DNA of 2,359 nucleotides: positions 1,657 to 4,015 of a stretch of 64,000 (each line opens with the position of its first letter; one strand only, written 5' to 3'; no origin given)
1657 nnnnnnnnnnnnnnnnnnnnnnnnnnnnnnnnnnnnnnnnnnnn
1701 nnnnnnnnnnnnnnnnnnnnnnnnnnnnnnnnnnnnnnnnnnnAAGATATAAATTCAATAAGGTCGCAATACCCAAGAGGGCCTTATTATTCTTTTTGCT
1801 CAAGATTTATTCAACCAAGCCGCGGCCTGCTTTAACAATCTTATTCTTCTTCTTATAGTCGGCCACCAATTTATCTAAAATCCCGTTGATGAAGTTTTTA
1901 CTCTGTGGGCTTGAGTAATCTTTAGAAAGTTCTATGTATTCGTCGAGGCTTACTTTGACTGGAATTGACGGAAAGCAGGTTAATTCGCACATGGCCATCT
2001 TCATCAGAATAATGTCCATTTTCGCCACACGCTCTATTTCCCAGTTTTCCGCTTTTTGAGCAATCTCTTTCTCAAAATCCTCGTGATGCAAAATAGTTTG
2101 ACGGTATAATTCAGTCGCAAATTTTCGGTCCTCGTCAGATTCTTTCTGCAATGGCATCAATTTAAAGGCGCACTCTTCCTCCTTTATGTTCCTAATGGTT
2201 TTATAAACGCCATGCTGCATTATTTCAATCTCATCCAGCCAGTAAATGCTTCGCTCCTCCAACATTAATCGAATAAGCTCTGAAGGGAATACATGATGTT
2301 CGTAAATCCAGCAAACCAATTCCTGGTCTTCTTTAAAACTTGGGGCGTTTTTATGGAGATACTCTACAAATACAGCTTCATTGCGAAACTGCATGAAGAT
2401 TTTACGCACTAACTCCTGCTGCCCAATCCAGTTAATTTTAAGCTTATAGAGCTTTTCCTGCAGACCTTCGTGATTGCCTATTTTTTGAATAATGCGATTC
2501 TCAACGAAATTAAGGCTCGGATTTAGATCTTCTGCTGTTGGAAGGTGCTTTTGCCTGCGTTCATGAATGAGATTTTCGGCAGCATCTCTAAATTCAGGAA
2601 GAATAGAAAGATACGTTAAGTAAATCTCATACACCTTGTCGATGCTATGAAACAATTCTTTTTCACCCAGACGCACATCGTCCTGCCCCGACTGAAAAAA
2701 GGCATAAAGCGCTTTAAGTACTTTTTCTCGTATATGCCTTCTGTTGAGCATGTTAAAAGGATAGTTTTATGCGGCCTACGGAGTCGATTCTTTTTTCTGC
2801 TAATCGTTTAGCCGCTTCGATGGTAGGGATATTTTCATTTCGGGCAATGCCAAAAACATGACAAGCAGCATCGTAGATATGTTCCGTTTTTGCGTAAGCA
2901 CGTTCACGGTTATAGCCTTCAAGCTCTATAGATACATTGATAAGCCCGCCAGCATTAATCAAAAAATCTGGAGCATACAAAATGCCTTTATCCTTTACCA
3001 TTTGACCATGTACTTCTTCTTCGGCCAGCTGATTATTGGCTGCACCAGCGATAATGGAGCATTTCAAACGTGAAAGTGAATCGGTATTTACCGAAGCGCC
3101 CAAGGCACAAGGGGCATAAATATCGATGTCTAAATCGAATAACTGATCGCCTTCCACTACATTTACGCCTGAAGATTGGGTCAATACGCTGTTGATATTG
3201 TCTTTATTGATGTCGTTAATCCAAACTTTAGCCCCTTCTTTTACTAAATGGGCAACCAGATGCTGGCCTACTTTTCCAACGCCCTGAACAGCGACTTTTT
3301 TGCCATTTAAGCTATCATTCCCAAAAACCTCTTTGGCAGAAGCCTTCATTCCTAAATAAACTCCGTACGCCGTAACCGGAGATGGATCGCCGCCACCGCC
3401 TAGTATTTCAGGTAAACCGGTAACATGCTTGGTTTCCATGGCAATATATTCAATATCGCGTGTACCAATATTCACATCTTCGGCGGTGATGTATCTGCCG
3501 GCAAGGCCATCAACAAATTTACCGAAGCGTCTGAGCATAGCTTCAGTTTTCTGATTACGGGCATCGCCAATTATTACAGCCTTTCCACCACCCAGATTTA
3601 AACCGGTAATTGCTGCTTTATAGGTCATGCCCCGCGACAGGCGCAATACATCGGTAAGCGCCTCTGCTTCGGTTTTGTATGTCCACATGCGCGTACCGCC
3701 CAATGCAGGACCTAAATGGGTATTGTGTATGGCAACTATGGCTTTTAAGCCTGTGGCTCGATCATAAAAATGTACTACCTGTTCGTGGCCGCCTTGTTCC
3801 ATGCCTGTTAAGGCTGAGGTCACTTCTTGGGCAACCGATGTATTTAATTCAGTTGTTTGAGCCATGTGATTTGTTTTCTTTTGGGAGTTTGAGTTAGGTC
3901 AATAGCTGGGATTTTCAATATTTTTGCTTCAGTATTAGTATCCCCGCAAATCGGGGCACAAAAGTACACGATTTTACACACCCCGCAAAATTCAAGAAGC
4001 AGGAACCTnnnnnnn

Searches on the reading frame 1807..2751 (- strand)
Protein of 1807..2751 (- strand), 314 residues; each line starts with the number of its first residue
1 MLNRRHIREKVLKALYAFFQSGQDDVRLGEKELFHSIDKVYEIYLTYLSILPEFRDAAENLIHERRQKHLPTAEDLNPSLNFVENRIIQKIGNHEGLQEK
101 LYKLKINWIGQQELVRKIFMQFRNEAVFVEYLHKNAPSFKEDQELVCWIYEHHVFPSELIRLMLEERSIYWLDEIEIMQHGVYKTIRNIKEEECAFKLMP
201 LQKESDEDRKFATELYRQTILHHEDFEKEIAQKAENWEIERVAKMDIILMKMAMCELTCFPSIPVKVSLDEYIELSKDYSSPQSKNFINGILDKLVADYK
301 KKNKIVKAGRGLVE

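Call 43: find_homologous_proteins(query=window:1807-2751:-, max_evalue=1e-20)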
Query window:1807-2751:- (314 aa): 3377 proteins with E <= 1e-20 among 4038 candidates; the best 120 are listed.
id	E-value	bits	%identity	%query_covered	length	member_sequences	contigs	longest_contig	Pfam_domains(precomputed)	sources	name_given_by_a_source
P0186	7.0e-202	687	99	100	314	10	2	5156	PF01029.24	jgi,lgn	jgi:N utilization substance protein B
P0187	7.6e-146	503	73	100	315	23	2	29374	PF01029.24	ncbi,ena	-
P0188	8.6e-145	500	72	100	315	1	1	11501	PF01029.24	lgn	-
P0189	9.4e-145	500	72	100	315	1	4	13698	PF01029.24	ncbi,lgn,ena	-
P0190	1.8e-143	495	72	100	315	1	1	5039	PF01029.24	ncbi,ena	-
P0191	3.0e-143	495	71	100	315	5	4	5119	PF01029.24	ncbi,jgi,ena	jgi:N utilization substance protein B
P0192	1.2e-142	493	71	100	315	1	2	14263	PF01029.24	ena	-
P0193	6.6e-141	487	69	100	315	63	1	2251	PF01029.24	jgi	jgi:N utilization substance protein B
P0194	5.8e-140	484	70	100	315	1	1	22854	PF01029.24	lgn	-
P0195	5.0e-139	481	70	100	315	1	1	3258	PF01029.24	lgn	-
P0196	8.4e-138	477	71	97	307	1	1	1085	PF01029.24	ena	-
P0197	5.7e-130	451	67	100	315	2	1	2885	PF01029.24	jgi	-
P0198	8.4e-130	450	65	100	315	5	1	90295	PF01029.24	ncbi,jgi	jgi:N utilization substance protein B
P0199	2.6e-129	449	66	100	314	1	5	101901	PF01029.24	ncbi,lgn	-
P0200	9.6e-128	444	64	100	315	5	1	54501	PF01029.24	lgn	-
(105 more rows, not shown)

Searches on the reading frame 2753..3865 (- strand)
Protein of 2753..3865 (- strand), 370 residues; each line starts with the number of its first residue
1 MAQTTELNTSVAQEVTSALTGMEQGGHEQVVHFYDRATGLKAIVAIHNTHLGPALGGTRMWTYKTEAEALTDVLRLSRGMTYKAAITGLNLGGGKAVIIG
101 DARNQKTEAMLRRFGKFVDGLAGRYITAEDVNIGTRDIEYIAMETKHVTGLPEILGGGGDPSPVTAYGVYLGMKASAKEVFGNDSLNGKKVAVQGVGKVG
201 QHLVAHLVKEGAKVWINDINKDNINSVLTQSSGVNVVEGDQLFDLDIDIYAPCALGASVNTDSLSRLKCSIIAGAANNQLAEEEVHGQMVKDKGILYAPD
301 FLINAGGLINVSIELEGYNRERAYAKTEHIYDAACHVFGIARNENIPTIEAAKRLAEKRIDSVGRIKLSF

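Call 24: find_encoding_contigs(protein=window:2753-3865:-, flank=10000, max_places=6)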
Protein window:2753-3865:- (370 aa): 1 contig read that carries it; 1 place shown.
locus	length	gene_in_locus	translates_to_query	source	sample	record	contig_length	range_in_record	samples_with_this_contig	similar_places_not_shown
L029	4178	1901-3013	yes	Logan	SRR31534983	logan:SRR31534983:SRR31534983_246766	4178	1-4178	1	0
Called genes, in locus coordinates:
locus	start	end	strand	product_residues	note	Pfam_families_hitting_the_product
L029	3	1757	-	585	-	?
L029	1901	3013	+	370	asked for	PF02812:ELFV_dehydrog_N, PF00208:ELFV_dehydrog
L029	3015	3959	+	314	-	PF01029:NusB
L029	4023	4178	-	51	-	?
